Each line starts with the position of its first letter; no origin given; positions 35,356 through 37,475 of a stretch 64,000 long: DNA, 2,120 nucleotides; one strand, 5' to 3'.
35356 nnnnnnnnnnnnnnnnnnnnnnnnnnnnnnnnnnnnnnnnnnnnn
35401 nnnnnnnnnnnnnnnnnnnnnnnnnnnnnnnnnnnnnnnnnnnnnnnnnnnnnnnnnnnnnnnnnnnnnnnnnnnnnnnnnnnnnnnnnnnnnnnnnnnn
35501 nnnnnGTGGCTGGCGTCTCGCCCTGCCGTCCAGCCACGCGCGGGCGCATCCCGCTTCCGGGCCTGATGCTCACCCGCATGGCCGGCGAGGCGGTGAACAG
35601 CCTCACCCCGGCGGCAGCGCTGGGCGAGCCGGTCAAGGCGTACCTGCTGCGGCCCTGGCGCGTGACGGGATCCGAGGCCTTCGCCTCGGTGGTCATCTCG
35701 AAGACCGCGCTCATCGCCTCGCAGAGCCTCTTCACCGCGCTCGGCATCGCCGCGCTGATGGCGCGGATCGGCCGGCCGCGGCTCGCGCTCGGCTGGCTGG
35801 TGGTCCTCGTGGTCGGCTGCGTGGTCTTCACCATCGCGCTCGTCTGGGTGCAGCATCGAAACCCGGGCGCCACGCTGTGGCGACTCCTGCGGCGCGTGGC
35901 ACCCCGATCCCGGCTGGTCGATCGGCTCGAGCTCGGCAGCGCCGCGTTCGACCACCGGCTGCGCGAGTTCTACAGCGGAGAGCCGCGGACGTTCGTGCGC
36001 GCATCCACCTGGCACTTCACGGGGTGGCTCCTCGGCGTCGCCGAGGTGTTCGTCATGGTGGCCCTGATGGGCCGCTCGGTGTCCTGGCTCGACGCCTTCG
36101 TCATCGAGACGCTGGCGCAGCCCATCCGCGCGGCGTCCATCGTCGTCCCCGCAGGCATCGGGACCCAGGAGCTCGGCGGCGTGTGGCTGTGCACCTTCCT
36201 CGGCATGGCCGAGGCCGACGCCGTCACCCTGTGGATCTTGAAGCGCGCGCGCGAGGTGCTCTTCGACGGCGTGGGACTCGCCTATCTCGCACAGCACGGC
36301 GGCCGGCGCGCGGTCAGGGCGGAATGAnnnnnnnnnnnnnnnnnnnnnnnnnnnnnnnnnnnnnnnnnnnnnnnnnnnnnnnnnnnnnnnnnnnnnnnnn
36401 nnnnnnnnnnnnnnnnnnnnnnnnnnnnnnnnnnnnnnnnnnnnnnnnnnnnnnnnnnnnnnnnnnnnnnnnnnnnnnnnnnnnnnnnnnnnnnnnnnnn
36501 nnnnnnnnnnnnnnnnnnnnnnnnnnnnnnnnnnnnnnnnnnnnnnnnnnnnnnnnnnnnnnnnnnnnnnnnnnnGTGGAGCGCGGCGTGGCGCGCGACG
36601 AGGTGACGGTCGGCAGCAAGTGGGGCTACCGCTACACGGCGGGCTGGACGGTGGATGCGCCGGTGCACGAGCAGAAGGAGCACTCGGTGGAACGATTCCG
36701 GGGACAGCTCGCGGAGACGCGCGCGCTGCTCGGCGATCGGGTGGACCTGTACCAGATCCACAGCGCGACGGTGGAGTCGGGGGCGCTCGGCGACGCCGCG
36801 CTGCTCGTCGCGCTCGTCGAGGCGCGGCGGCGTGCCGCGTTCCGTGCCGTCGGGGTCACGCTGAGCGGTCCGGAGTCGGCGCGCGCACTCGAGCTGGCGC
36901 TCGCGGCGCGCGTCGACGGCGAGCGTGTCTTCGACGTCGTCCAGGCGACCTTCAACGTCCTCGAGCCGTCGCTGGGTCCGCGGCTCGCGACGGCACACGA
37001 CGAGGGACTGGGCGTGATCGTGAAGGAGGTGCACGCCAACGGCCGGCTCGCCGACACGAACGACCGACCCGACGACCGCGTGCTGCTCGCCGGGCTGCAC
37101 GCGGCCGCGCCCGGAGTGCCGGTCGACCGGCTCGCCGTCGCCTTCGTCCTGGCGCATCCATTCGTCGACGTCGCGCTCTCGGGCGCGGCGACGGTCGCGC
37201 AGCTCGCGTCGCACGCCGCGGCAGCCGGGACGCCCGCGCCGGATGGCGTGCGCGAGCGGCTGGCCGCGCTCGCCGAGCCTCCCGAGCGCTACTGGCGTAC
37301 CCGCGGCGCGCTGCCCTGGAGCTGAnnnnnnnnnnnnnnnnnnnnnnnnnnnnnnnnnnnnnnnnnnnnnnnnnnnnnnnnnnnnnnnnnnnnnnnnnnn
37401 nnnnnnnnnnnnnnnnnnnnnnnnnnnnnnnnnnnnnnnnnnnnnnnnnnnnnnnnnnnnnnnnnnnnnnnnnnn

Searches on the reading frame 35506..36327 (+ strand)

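Call 8: search_protein_families(library=pfam, proteins=[window:35506-36327:+], max_evalue=0.001)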
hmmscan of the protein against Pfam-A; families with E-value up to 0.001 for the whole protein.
window:35506-36327:+ (273 aa): 1 family
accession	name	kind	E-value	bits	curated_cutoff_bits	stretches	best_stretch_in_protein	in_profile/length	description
PF03706.18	LPG_synthase_TM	-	1.7e-27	97.2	33.4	1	12-251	62-295/302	Lysylphosphatidylglycerol synthase TM region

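Call 27: search_protein_families(library=ncbifam, proteins=[window:35506-36327:+], max_evalue=0.00001)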
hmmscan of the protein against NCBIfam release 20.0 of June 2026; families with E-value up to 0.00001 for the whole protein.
window:35506-36327:+ (273 aa): 2 families
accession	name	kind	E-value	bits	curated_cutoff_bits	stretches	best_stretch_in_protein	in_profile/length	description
TIGR03476.1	HpnL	subfamily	1.6e-41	142.6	195.65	1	14-258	66-311/318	putative membrane protein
TIGR00374.1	TIGR00374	subfamily_domain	1e-17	64.5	43.2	1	19-247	65-295/323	flippase-like domain-containing protein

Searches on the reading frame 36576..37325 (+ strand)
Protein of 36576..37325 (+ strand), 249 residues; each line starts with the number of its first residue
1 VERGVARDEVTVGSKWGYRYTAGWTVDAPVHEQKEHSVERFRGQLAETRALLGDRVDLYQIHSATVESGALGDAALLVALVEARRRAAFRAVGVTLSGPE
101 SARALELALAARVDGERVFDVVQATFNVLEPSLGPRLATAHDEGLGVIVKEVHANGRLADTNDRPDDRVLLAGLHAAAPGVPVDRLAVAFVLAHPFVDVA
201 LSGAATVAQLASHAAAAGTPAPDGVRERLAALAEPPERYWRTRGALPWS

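Call 8: search_protein_families(library=pfam, proteins=[window:36576-37325:+], max_evalue=0.001)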
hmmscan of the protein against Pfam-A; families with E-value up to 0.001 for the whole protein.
window:36576-37325:+ (249 aa): 1 family
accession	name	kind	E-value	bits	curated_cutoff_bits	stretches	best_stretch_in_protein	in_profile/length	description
PF00248.27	Aldo_ket_red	-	3e-10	40.1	24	1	5-226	60-283/291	Aldo/keto reductase family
